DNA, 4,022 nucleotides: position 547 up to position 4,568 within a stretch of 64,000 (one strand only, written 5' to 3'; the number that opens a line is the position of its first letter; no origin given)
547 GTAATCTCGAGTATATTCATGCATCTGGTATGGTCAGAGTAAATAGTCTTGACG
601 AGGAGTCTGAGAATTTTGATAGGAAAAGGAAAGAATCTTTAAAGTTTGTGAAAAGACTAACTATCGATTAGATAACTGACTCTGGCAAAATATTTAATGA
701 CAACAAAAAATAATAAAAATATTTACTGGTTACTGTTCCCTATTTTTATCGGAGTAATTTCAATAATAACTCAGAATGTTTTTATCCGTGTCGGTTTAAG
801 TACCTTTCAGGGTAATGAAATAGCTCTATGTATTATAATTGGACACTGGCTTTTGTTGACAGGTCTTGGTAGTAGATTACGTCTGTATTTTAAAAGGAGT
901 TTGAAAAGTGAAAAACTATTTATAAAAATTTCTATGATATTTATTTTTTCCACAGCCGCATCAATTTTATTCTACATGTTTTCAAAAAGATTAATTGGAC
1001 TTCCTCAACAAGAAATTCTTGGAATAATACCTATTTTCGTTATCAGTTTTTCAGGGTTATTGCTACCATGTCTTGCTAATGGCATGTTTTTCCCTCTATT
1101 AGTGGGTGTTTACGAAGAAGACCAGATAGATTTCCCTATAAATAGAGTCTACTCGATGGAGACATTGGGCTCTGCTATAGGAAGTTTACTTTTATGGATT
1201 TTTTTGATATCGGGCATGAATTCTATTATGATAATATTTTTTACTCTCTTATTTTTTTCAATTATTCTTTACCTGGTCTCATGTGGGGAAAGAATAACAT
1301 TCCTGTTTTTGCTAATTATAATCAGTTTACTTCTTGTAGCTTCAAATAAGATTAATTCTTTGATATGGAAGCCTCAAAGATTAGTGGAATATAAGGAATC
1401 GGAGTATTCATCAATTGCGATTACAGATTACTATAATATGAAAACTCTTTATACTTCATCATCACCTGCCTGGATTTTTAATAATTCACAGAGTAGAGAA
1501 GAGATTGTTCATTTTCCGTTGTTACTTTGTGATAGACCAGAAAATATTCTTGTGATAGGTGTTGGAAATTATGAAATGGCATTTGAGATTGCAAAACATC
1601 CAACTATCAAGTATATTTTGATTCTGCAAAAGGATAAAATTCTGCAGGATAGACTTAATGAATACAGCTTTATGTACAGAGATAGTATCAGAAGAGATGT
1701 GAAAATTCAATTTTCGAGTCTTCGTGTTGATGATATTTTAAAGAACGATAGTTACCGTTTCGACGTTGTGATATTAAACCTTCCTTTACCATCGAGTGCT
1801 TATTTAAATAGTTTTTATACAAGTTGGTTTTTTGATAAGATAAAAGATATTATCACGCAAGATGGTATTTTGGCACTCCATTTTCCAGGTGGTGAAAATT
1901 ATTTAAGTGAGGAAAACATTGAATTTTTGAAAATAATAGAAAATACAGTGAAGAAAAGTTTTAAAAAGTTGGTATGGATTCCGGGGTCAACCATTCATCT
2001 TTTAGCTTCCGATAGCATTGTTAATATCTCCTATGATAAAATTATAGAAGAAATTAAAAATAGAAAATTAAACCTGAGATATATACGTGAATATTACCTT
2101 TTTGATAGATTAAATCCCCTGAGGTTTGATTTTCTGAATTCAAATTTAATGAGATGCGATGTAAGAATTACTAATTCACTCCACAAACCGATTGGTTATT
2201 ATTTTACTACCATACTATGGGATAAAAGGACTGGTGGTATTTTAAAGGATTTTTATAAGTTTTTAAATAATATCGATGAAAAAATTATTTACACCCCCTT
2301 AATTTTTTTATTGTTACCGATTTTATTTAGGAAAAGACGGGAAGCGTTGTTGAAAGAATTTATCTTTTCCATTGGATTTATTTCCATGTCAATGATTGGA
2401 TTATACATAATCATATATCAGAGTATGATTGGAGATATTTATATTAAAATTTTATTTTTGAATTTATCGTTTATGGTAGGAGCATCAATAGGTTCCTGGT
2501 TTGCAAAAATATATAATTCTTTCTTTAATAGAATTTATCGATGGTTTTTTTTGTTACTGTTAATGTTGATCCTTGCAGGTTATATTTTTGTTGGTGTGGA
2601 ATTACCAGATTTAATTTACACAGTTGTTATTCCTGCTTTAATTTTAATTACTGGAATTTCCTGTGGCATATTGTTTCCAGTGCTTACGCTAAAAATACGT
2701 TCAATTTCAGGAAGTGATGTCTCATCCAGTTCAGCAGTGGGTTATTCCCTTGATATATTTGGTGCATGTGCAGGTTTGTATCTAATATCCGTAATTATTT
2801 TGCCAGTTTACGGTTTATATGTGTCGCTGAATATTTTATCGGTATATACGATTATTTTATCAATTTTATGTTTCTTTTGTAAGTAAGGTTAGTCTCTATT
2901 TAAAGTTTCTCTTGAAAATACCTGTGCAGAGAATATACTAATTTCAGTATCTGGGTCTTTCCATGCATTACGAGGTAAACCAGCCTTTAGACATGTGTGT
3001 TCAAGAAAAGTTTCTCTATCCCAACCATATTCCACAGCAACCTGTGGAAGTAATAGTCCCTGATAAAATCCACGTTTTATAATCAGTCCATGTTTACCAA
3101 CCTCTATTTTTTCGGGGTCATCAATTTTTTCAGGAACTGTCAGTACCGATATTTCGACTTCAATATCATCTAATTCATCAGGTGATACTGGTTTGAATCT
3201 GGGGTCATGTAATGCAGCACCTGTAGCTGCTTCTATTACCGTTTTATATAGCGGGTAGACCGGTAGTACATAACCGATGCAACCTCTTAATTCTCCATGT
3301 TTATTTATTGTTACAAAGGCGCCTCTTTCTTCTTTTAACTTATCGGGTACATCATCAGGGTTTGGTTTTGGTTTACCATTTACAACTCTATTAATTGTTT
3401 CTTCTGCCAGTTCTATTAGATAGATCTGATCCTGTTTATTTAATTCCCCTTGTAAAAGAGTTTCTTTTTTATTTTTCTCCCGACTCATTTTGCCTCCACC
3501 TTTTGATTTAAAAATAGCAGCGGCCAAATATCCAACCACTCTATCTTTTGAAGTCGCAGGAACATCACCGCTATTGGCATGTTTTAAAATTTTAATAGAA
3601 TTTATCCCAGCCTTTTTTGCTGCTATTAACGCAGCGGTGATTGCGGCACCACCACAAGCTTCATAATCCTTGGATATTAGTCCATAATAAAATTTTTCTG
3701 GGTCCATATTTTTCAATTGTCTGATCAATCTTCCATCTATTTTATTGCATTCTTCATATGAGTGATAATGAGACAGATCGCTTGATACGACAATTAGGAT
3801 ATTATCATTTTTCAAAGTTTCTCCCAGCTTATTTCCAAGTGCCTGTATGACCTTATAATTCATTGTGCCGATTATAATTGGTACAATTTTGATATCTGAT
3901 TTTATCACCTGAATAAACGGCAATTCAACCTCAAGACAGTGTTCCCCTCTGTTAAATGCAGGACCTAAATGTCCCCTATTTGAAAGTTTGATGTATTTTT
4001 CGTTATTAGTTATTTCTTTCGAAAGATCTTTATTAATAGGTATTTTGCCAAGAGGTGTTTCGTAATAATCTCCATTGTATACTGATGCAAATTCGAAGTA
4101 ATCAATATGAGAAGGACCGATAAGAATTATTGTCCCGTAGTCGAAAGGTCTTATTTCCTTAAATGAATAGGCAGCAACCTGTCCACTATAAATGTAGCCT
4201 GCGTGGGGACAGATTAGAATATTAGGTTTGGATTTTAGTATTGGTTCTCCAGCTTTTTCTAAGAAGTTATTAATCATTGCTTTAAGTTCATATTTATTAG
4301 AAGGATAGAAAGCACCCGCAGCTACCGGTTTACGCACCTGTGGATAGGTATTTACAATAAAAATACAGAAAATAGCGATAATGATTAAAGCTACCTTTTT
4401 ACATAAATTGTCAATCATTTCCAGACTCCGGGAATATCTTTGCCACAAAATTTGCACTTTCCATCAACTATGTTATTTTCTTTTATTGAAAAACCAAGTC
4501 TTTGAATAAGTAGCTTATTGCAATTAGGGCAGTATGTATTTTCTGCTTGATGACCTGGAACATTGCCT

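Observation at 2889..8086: Export-signal-bearing AmmeMemoRadiSam system clustered with a Tat-DUF362 protein and a NapH/NapG-like membrane polyferredoxin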

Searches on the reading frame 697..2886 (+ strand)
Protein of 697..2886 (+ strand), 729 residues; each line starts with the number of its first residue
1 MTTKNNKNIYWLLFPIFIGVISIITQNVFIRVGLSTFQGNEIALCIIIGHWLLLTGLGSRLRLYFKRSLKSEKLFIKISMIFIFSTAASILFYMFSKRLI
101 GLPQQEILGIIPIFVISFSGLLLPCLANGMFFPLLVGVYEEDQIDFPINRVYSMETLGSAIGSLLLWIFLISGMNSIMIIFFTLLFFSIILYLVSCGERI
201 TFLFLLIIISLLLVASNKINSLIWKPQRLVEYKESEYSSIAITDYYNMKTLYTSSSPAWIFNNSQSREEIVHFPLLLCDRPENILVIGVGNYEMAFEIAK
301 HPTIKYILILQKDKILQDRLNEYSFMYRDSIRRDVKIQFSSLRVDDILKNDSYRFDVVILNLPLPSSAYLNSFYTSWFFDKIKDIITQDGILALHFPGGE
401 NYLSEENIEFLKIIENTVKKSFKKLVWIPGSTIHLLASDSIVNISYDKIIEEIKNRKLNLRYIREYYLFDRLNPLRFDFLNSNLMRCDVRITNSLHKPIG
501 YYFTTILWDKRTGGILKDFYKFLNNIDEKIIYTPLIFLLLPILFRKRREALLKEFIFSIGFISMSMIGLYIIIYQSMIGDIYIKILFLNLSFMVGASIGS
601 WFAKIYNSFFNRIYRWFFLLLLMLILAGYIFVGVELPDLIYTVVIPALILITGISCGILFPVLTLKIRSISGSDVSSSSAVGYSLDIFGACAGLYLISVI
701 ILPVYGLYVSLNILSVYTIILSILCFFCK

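Call 3: search_protein_families(library=pfam, proteins=[window:697-2886:+], max_evalue=0.01)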
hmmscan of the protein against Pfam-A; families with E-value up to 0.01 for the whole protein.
window:697-2886:+ (729 aa): 1 family
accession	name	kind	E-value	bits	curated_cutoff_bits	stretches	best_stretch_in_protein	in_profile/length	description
PF01564.23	Spermine_synth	-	5.8e-12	46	22.9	1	267-407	5-141/186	Spermine/spermidine synthase domain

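Call 4: search_protein_families(library=ncbifam, proteins=[window:697-2886:+], max_evalue=0.01)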
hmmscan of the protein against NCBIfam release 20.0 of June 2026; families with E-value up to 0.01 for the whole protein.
window:697-2886:+ (729 aa): 5 families
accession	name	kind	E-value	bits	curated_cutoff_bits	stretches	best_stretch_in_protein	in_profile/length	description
NF002956.0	PRK03612.1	equivalog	6.6e-20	71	472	1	35-395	45-416/522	polyamine aminopropyltransferase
NF002010.0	PRK00811.1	equivalog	4.1e-13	49.2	260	1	267-424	65-216/287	polyamine aminopropyltransferase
TIGR00417.1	speE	equivalog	1.2e-10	41.1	249.55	1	267-424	59-209/271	spermidine synthase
NF002435.0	PRK01581.1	equivalog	6.1e-07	28.8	537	1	267-392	137-264/374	polyamine aminopropyltransferase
NF037959.1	MFS_SpdSyn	subfamily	0.0011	17.9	40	1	83-245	68-227/480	fused MFS/spermidine synthase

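Call 28: find_homologous_proteins(query=window:697-2886:+, max_evalue=1e-10)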
Query window:697-2886:+ (729 aa): 28 proteins with E <= 1e-10 among 8000 candidates.
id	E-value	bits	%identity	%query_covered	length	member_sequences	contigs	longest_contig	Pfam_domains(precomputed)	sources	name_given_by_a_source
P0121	0.0e+0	1581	100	100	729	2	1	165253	PF01564.24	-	-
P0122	1.7e-205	703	45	100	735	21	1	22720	PF01564.24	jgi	-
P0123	2.4e-124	435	33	98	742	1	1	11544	PF01564.24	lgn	-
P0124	4.6e-122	427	34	97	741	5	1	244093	PF01564.24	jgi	-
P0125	2.2e-105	372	34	81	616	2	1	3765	PF01564.24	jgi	-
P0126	6.8e-69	251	29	95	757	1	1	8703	PF01564.24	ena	-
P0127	2.2e-64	236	28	95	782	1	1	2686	PF01564.24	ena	-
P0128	1.5e-58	217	26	95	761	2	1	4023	PF05175.21,PF01564.24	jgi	-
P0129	2.9e-58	216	29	81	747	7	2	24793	PF01564.24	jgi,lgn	-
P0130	7.8e-55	205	27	81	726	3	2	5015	PF05175.21,PF01564.24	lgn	-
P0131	2.8e-53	200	27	98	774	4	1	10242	PF01564.24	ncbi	-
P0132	6.5e-53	199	25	96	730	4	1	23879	PF01564.24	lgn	-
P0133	2.9e-47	180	27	98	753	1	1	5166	PF01564.24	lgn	-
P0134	2.5e-45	173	24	98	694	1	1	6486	PF01564.24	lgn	-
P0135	1.4e-43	168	27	95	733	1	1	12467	PF01564.24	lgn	-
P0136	1.8e-42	164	28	96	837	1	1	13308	PF01564.24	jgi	-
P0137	4.4e-41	159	29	67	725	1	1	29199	PF01564.24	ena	-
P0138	2.0e-40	157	29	97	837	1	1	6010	PF01564.24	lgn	-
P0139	1.1e-39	155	27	94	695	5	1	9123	PF01564.24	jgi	-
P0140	8.7e-39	152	25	99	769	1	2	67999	PF01564.24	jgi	-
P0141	9.1e-38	148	27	98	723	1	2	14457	PF01564.24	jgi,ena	jgi:spermidine synthase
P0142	2.2e-35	141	23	95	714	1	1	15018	PF01564.24,PF08242.19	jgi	-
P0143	3.9e-32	130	25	62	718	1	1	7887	PF01564.24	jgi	jgi:spermidine synthase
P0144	2.0e-30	124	28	52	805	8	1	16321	PF01564.24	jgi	jgi:spermidine synthase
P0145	3.6e-26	110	23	98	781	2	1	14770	PF01564.24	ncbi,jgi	jgi:spermidine synthase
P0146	1.1e-25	109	22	66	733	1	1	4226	PF01564.24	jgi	-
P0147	4.2e-17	80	25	64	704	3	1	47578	PF01564.24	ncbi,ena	-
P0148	1.6e-12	65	22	96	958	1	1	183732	PF04205.20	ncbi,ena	-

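Call 40: predict_structure(alignment_id=A2)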
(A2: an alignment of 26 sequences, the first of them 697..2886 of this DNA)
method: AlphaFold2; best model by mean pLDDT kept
length: 729 residues; sequences in the alignment: 26
mean_pLDDT: 89.6   pTM: 0.89
mean pLDDT of the five models: 89.6, 88.0, 88.0, 87.2, 86.8
residues with pLDDT >= 90: 470; 70-90: 234; 50-70: 19; < 50: 6
segments of 3 or more residues with pLDDT < 50: 1-6
pLDDT, mean of each block of 10 residues (from residue 1): 51 90 95 89 92 97 79 89 94 94 90 95 97 92 87 96 93 91 91 79 85 89 94 90 94 93 92 94 95 95 95 93 88 85 87 94 88 94 95 84 83 95 94 94 93 93 88 91 93 87 84 85 88 77 77 92 93 84 81 95 81 81 92 88 92 93 91 91 96 93 91 93 83
secondary structure, 60 per line:
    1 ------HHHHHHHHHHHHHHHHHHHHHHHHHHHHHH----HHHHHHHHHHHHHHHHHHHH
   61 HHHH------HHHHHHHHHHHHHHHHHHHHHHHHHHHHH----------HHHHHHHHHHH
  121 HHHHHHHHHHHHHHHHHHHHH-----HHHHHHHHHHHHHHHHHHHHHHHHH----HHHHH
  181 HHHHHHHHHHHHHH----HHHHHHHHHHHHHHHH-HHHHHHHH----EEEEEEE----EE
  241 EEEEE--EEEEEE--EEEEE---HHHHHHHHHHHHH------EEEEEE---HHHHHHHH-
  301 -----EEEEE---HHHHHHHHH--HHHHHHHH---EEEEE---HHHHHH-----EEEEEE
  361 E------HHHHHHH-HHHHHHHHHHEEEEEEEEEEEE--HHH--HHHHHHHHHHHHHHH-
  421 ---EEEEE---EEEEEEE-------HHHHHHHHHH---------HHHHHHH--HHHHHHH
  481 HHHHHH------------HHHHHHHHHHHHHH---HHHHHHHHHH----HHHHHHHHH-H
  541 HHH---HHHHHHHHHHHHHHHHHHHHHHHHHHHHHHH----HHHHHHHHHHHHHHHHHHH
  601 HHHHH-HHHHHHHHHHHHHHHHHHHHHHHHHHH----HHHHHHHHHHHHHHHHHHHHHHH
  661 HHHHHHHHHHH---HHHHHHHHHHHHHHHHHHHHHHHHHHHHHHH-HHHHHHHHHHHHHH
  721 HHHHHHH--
elements in order (helices of 4 or more, strands of 3 or more residues): H7-36 H41-64 H71-99 H110-141 H147-171 H176-194 H199-214 H216-223 E228-234 E239-245 E248-253 E256-260 H264-276 E283-288 H292-299 E306-310 H314-322 H325-332 E336-340 H344-349 E355-361 H368-374 H376-385 E386-397 H405-419 E424-428 E432-438 H446-455 H465-471 H474-486 H499-512 H516-525 H530-538 H540-543 H547-577 H582-605 H607-633 H638-671 H675-705 H707-727

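Call 43: fold_search(model_id=the predicted structure, library=pdb)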
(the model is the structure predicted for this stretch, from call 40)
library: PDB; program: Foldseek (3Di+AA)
matches with E <= 10: 1094; with E <= 0.001: 110
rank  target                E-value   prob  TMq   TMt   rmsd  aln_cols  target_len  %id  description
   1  1uir_B                1.9e-11  1.00  0.32  0.71   3.4       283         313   19  Crystal Structure of Polyamine Aminopropyltransfease from Thermus thermophilus (released 2003-08-05)
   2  1uir_A                7.2e-11  1.00  0.32  0.73   2.9       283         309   19  Crystal Structure of Polyamine Aminopropyltransfease from Thermus thermophilus (released 2003-08-05)
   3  7xih_B                2.3e-10  1.00  0.30  0.73   3.2       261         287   19  Crystal structure of the aminopropyltransferase, SpeE from hyperthermophilic crenarchaeon, Pyrobaculum calidifontis in (released 2022-06-15)
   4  6bq2_B                2.6e-10  1.00  0.32  0.76   2.9       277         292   19  Crystal structure of Medicago truncatula Thermospermine Synthase (MtTSPS) (released 2018-02-28)
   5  3o4f_D                2.9e-10  1.00  0.30  0.74   3.4       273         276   16  Crystal Structure of Spermidine Synthase from E. coli (released 2010-08-18)
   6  6bq6_A                4.0e-10  1.00  0.32  0.77   2.7       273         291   19  Crystal structure of Medicago truncatula Thermospermine Synthase (MtTSPS) in complex with thermospermine (released 2018-02-28)
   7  3anx_B                4.7e-10  1.00  0.32  0.72   3.5       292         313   19  Crystal structure of triamine/agmatine aminopropyltransferase (SPEE) from thermus thermophilus, complexed with MTA (released 2011-04-13)
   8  7xif_D                5.6e-10  1.00  0.30  0.71   4.0       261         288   20  Crystal structure of the aminopropyltransferase, SpeE from hyperthermophilic crenarchaeon, Pyrobaculum calidifontis in (released 2022-06-15)
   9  7xif_A                6.8e-10  1.00  0.30  0.71   4.1       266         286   20  Crystal structure of the aminopropyltransferase, SpeE from hyperthermophilic crenarchaeon, Pyrobaculum calidifontis in (released 2022-06-15)
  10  6bq2_A                7.1e-10  1.00  0.33  0.78   2.9       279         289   20  Crystal structure of Medicago truncatula Thermospermine Synthase (MtTSPS) (released 2018-02-28)
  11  3o4f_B                1.3e-09  1.00  0.30  0.75   3.3       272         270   16  Crystal Structure of Spermidine Synthase from E. coli (released 2010-08-18)
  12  3anx_A                2.2e-09  1.00  0.33  0.72   3.2       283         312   20  Crystal structure of triamine/agmatine aminopropyltransferase (SPEE) from thermus thermophilus, complexed with MTA (released 2011-04-13)
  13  3o4f_E                2.7e-09  1.00  0.30  0.72   4.0       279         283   16  Crystal Structure of Spermidine Synthase from E. coli (released 2010-08-18)
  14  8iyi_A                2.8e-09  1.00  0.29  0.67   4.2       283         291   16  Spermidine synthase from Kluyveromyces lactis (released 2023-06-28)
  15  1inl_B                4.1e-09  1.00  0.30  0.71   3.4       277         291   16  Crystal Structure of Spermidine Synthase from Thermotoga Maritima (released 2001-11-21)
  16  1inl_C                4.5e-09  1.00  0.31  0.73   3.4       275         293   16  Crystal Structure of Spermidine Synthase from Thermotoga Maritima (released 2001-11-21)
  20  3o4f_C                6.2e-09  1.00  0.29  0.70   4.2       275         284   17  Crystal Structure of Spermidine Synthase from E. coli (released 2010-08-18)
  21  1inl_D                7.2e-09  1.00  0.30  0.72   3.3       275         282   16  Crystal Structure of Spermidine Synthase from Thermotoga Maritima (released 2001-11-21)
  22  1inl_A                7.2e-09  1.00  0.30  0.72   3.4       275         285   16  Crystal Structure of Spermidine Synthase from Thermotoga Maritima (released 2001-11-21)
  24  3o4f_H                1.2e-08  1.00  0.29  0.74   3.3       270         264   16  Crystal Structure of Spermidine Synthase from E. coli (released 2010-08-18)
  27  3o4f_A                1.4e-08  1.00  0.30  0.73   3.8       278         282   17  Crystal Structure of Spermidine Synthase from E. coli (released 2010-08-18)
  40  3o4f_F                2.6e-08  1.00  0.28  0.71   3.2       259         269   16  Crystal Structure of Spermidine Synthase from E. coli (released 2010-08-18)
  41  3o4f_G                2.6e-08  1.00  0.29  0.71   4.0       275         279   17  Crystal Structure of Spermidine Synthase from E. coli (released 2010-08-18)
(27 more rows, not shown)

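Call 71: find_encoding_contigs(protein=P0124, flank=6000, max_places=1)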
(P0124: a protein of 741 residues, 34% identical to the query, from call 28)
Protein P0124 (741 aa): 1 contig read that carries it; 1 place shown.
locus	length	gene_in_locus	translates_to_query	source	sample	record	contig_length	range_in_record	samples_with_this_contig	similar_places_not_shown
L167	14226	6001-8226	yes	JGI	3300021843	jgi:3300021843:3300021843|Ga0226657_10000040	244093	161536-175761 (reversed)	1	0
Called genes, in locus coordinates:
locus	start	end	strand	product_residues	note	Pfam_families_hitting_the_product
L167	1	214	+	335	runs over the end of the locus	PF03480:DctP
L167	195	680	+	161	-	PF04290:DctQ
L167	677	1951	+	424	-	PF06808:DctM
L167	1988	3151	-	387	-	PF00149:Metallophos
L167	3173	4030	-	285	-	-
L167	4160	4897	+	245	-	PF01643:Acyl-ACP_TE, PF13279:4HBT_2 (faint), PF20791:Acyl-ACP_TE_C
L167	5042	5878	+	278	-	PF03781:FGE-sulfatase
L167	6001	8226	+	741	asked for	PF01564:Spermine_synth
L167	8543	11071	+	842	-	PF03714:PUD, PF02922:CBM_48, PF00128:Alpha-amylase, PF11852:Pullul_strch_C, PF21653:pulA_all-beta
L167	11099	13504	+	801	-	PF16561:AMPK1_CBM, PF00128:Alpha-amylase, PF16657:Malt_amylase_C (weak)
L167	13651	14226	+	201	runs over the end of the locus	-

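Call 72: find_encoding_contigs(protein=P0147, flank=6000, max_places=1)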
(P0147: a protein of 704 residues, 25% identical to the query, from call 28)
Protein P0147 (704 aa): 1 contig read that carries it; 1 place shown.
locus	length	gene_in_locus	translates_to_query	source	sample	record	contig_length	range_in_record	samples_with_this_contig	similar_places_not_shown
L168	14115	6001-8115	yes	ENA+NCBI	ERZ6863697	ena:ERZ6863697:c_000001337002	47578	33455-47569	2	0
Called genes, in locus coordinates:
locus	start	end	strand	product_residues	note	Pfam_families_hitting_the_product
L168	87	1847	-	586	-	PF13428:TPR_14 (faint), PF13432:TPR_16 (faint), PF04348:LppC (weak), PF13458:Peripla_BP_6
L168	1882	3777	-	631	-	PF00012:HSP70, PF14450:FtsA (faint), PF06723:MreB_Mbl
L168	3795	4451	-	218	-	PF01025:GrpE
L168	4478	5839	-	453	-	PF01464:SLT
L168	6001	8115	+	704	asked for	PF01564:Spermine_synth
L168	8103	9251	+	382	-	PF04055:Radical_SAM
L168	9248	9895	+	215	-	PF00730:HhH-GPD, PF00633:HHH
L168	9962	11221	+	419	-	PF13393:tRNA-synt_His, PF00587:tRNA-synt_2b, PF13393:tRNA-synt_His, PF03129:HGTP_anticodon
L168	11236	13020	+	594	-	PF01336:tRNA_anti-codon, PF00152:tRNA-synt_2, PF02938:GAD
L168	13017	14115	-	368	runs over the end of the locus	?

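Call 73: find_encoding_contigs(protein=P0148, flank=6000, max_places=1)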
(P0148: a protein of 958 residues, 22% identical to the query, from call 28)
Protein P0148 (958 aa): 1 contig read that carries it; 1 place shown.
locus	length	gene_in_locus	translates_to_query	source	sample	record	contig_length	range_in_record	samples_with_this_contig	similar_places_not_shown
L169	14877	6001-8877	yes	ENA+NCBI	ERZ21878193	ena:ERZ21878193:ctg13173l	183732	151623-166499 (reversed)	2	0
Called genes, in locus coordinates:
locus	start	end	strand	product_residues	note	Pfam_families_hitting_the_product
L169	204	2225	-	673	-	PF00009:GTP_EFTU, PF22042:EF-G_D2, PF03144:GTP_EFTU_D2 (weak), PF14492:EFG_III, PF03764:EFG_IV, PF00679:EFG_C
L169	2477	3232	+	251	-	PF00481:PP2C, PF13672:PP2C_2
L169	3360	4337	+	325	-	PF04055:Radical_SAM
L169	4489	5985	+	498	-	PF01875:Memo, PF01871:AMMECR1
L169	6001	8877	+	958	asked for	PF04205:FMN_bind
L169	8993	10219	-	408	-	PF00535:Glycos_transf_2 (faint), PF13641:Glyco_tranf_2_3, PF13632:Glyco_trans_2_3 (faint)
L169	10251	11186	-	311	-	PF01351:RNase_HII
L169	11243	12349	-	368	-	PF03462:PCRF, PF00472:RF-1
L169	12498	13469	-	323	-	-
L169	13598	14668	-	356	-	PF00437:T2SSE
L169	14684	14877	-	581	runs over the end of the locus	PF13401:AAA_22 (faint), PF00437:T2SSE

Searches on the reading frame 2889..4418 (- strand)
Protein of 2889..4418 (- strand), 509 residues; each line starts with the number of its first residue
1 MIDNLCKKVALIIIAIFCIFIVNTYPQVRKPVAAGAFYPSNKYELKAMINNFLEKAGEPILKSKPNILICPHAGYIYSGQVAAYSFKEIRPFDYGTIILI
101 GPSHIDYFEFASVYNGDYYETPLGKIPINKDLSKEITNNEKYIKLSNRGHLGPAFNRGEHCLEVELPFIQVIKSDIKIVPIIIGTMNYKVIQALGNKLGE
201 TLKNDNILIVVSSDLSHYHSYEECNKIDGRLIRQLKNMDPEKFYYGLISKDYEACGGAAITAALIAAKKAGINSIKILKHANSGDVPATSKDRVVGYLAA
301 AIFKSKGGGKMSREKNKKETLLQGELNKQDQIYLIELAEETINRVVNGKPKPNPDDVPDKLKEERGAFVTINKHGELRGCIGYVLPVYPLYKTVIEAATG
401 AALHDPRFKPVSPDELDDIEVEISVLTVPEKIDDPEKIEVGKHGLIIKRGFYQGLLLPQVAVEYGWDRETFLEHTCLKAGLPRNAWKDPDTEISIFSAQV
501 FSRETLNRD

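Call 3: search_protein_families(library=pfam, proteins=[window:2889-4418:-], max_evalue=0.01)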
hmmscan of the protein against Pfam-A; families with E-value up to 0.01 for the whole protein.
window:2889-4418:- (509 aa): 2 families
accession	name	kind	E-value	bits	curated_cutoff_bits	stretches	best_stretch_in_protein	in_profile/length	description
PF01875.22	Memo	-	1.2e-63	215.2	27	1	31-300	2-268/269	Memo-like protein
PF01871.22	AMMECR1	-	1.2e-60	204.3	25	1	336-501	2-168/168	AMMECR1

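Call 4: search_protein_families(library=ncbifam, proteins=[window:2889-4418:-], max_evalue=0.01)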
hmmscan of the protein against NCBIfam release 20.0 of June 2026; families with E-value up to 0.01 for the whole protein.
window:2889-4418:- (509 aa): 5 families
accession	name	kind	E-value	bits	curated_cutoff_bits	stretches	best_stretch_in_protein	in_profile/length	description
TIGR04336.1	AmmeMemoSam_B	hypoth_equivalog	5.5e-78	261.9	26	1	29-301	1-269/270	AmmeMemoRadiSam system protein B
NF002000.0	PRK00801.1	equivalog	2.2e-66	222.8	273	1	327-504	5-187/201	hypothetical protein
NF001987.0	PRK00782.1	equivalog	2.9e-66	223.4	295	1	28-300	2-263/267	MEMO1 family protein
TIGR04335.1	AmmeMemoSam_A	hypoth_equivalog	6.2e-59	198.3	99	1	334-501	3-175/175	AmmeMemoRadiSam system protein A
TIGR00296.1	TIGR00296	hypoth_equivalog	1.5e-51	174.9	91.05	1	334-503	12-190/200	TIGR00296 family protein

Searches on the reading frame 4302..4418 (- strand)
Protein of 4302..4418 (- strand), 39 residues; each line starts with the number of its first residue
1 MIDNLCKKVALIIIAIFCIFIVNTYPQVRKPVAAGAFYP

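Call 56: search_protein_families(library=pfam, proteins=[window:4302-4418:-], max_evalue=10)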
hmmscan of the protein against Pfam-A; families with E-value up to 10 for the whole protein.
seq(39 aa): 0 families

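Call 57: search_protein_families(library=ncbifam, proteins=[window:4302-4418:-], max_evalue=10)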
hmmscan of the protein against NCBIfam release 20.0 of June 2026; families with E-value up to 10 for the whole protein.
seq(39 aa): 0 families
